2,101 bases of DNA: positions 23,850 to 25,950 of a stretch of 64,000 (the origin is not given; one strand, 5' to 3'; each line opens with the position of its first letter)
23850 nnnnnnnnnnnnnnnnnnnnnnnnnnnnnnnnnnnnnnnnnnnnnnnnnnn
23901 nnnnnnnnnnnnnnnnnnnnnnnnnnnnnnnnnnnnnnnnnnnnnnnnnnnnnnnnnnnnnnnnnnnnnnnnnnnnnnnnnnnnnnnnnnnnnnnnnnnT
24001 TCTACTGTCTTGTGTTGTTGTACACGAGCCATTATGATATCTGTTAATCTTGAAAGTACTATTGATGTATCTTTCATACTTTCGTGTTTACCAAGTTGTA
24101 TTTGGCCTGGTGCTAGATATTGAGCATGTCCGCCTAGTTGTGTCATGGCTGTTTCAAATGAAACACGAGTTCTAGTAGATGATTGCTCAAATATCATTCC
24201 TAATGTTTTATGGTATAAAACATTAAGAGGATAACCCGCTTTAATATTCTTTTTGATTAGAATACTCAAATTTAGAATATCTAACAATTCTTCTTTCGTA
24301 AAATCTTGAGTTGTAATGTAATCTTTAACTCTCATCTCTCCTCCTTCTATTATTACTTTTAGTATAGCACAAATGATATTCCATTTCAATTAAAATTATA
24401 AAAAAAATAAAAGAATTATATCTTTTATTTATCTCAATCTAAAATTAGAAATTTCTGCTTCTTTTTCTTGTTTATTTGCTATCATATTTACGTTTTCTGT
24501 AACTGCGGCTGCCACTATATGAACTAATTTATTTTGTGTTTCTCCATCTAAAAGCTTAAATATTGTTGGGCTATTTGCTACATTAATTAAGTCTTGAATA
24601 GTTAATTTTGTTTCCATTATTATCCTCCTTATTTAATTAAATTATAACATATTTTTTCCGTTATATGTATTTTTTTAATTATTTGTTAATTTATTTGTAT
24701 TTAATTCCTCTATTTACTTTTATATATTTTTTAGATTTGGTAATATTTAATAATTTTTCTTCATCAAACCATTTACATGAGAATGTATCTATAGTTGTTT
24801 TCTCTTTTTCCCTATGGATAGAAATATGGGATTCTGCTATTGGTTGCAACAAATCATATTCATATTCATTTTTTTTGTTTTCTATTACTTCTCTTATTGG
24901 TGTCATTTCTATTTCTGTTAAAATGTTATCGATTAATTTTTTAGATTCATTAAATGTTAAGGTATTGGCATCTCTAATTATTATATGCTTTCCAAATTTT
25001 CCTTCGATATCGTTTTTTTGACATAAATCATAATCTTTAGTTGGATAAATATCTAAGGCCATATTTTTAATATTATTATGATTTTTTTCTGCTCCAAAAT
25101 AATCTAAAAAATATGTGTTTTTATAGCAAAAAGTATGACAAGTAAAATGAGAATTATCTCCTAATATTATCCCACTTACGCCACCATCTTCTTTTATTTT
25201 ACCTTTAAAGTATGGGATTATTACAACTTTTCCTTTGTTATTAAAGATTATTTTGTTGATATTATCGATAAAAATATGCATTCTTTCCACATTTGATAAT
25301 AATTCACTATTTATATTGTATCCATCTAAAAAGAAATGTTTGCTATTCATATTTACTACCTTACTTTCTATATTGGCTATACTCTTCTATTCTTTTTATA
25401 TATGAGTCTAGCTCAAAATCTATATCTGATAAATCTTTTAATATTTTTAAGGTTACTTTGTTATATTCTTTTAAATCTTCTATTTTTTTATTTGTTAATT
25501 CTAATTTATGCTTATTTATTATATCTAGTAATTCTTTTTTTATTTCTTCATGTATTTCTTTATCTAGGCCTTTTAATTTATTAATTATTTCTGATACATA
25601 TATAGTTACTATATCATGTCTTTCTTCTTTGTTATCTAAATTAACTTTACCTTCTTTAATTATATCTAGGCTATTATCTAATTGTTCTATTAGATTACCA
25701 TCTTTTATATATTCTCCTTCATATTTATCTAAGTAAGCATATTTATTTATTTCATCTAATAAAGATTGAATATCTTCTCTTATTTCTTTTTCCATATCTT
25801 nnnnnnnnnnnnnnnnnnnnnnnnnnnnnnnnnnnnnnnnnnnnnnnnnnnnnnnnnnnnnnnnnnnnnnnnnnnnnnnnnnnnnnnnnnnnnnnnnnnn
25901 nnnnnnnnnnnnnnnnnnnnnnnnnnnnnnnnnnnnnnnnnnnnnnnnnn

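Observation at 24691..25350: Tandem-fused double AdoMetDC-fold protein beside the agmatine/putrescine genes: candidate neofunctionalised pyruvoyl decarboxylase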

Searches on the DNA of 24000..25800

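Call 76: search_rna_families(source=window, start=24000, end=25800, threshold=evalue, max_evalue=1)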
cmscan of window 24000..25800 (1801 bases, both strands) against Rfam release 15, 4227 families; matches with E-value up to 1: 0.
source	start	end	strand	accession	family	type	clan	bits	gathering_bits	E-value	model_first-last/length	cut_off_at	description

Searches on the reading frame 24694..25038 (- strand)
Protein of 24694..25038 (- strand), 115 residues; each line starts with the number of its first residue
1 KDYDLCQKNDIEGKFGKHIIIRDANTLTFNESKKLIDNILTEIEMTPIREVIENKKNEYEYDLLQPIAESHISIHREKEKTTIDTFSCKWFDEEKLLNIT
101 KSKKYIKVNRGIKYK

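Call 7: search_protein_families(library=pfam, proteins=[window:24694-25038:-], max_evalue=10)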
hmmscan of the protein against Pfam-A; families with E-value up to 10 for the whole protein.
seq(115 aa): 2 families
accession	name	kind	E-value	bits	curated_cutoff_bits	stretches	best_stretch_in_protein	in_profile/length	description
PF02675.21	AdoMet_dc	-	1.7e-06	28.8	25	1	33-102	21-92/107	S-adenosylmethionine decarboxylase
PF13952.11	DUF4216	-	0.13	13.2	30.6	1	80-110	8-39/73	Domain of unknown function (DUF4216)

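Call 42: search_solved_structures(query=A2, max_evalue=1, show_alignments=3)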
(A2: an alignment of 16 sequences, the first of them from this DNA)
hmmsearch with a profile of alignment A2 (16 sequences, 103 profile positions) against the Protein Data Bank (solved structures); distinct sequences matched with E-value up to 1: 6.
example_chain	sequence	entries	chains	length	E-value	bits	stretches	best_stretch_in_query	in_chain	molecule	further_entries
2iii_A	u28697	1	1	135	0.0032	20.8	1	29-78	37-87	S-adenosylmethionine decarboxylase proenzyme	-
1tlu_A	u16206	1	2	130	0.045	17.1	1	52-96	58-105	S-adenosylmethionine decarboxylase proenzyme, AdoMetDC, SamDC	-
1vr7_A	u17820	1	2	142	0.052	16.9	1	52-96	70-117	S-adenosylmethionine decarboxylase proenzyme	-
8yf5_E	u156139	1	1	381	0.11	15.9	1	51-94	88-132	Exonuclease Rat1p and Rai1p interacting protein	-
1tmi_A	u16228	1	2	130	0.29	14.5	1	52-96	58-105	S-adenosylmethionine decarboxylase proenzyme, AdoMetDC, SamDC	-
2qjx_A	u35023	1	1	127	0.68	13.3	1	19-89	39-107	Protein BIM1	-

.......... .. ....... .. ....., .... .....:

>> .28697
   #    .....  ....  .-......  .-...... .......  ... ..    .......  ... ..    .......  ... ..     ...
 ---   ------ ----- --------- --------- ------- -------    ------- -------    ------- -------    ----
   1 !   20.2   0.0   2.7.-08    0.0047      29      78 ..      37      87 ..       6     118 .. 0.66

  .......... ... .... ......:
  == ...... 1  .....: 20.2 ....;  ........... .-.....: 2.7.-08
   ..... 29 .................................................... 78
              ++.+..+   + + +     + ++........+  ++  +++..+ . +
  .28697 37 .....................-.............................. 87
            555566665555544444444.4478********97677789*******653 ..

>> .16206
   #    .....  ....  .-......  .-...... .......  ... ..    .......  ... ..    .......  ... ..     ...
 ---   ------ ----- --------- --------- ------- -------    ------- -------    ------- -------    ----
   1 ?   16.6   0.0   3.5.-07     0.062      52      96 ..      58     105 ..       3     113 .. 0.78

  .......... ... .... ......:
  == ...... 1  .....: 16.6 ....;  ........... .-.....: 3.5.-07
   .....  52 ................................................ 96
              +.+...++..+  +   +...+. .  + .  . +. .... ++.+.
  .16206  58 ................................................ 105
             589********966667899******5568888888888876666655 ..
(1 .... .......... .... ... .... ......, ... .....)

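Call 54: find_homologous_proteins(query=A2, max_evalue=0.001)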
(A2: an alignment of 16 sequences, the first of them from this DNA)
Query A2 (16 sequences) (103 aa, profile of the alignment): 4329 proteins with E <= 0.001 among 8000 candidates; the best 120 are listed.
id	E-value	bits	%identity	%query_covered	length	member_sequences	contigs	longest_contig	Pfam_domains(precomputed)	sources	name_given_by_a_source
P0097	8.9e-37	143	56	100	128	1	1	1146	PF02675.22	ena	-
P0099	5.0e-36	141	57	100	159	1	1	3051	PF02675.22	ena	-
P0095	5.4e-34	134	54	100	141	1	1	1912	PF02675.22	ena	-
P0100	1.1e-33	133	50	100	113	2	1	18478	PF02675.22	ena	-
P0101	7.6e-32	127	47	99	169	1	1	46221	PF02675.22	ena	-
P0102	1.8e-30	123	62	90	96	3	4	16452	-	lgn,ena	-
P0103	3.1e-30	122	48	100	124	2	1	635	PF02675.22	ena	-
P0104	4.3e-27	112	48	86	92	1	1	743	PF02675.22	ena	-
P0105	1.1e-26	111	55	82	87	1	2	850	PF02675.22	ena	-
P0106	8.5e-25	105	53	88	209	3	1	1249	PF02675.22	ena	-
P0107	1.9e-24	104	63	69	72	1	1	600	-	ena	-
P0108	3.5e-24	103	38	92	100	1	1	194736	PF02675.22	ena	-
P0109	5.1e-24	102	33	64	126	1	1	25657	-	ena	-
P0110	6.1e-23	99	51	73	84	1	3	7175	PF02675.22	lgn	-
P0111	1.5e-21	94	50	68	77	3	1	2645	PF02675.22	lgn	-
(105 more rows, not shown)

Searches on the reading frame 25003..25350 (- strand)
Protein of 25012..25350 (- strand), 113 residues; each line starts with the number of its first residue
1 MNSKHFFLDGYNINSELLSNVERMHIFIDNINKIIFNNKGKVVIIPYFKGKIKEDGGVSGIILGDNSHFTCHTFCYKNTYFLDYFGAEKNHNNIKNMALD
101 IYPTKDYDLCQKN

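Call 7: search_protein_families(library=pfam, proteins=[window:25012-25350:-], max_evalue=10)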
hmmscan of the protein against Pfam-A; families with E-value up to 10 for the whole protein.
seq(113 aa): 2 families
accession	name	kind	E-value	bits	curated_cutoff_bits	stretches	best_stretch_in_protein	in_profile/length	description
PF02675.21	AdoMet_dc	-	1.6e-08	35.3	25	1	5-91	1-81/107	S-adenosylmethionine decarboxylase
PF16813.11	Cas_St_Csn2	-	0.0039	16.8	28.8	1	3-45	156-198/343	CRISPR-associated protein Csn2 subfamily St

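Call 43: search_solved_structures(query=A3, max_evalue=1, show_alignments=3)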
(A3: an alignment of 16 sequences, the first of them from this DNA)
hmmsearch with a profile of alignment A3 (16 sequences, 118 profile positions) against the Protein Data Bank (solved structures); distinct sequences matched with E-value up to 1: 4.
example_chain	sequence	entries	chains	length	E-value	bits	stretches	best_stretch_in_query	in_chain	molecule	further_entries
1tlu_A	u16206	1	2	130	8.1e-06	29.1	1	5-106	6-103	S-adenosylmethionine decarboxylase proenzyme, AdoMetDC, SamDC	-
1vr7_A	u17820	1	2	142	1e-05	28.8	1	5-106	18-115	S-adenosylmethionine decarboxylase proenzyme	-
1tmi_A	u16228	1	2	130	1.1e-05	28.7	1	5-106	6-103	S-adenosylmethionine decarboxylase proenzyme, AdoMetDC, SamDC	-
2iii_A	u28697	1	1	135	3.6e-05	27.1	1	6-111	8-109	S-adenosylmethionine decarboxylase proenzyme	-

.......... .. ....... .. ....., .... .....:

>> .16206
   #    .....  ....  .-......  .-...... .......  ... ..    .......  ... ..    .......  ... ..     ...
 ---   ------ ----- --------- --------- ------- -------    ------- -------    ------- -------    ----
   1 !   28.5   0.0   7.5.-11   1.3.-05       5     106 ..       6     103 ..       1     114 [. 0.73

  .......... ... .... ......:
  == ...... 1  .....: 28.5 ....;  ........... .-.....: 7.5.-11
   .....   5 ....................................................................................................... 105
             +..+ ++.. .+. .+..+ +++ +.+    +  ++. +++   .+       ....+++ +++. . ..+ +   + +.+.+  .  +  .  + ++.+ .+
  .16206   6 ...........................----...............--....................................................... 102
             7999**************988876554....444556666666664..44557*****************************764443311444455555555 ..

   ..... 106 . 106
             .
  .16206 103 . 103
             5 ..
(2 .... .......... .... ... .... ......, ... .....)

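Call 81: find_homologous_proteins(query=A3, max_evalue=0.001)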
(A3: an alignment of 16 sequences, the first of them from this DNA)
Query A3 (16 sequences) (116 aa, profile of the alignment): 107 proteins with E <= 0.001 among 776 candidates.
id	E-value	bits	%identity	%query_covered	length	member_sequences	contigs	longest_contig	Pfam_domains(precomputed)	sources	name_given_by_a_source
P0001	8.7e-45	169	100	100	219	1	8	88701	PF02675.22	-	-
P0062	1.1e-44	169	54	94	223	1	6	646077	PF02675.22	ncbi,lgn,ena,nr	ncbi:MAG: S-adenosylmethionine decarboxylase [Bacilli bacterium]|nr:S-adenosylmethionine decarboxyla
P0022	4.7e-44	167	61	96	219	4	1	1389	PF02675.22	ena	-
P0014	9.1e-44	166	62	95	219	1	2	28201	PF02675.22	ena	-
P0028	2.1e-43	165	60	97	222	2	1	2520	PF02675.22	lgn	-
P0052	2.1e-43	165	55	94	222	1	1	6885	PF02675.22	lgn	-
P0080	2.4e-43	165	46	94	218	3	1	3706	PF02675.22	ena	-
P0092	2.5e-43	165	51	94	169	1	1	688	PF02675.22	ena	-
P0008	2.6e-43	165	64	97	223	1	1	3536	PF02675.22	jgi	-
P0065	5.9e-43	164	54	94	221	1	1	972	PF02675.22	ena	-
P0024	9.9e-43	163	62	95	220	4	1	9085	PF02675.22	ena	-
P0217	1.0e-42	163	56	94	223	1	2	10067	PF02675.22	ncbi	-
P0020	1.1e-42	163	59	95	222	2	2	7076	PF02675.22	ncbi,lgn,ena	-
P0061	1.4e-42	162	56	91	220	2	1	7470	PF02675.22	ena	-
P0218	1.5e-42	162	52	95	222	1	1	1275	PF02675.22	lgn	-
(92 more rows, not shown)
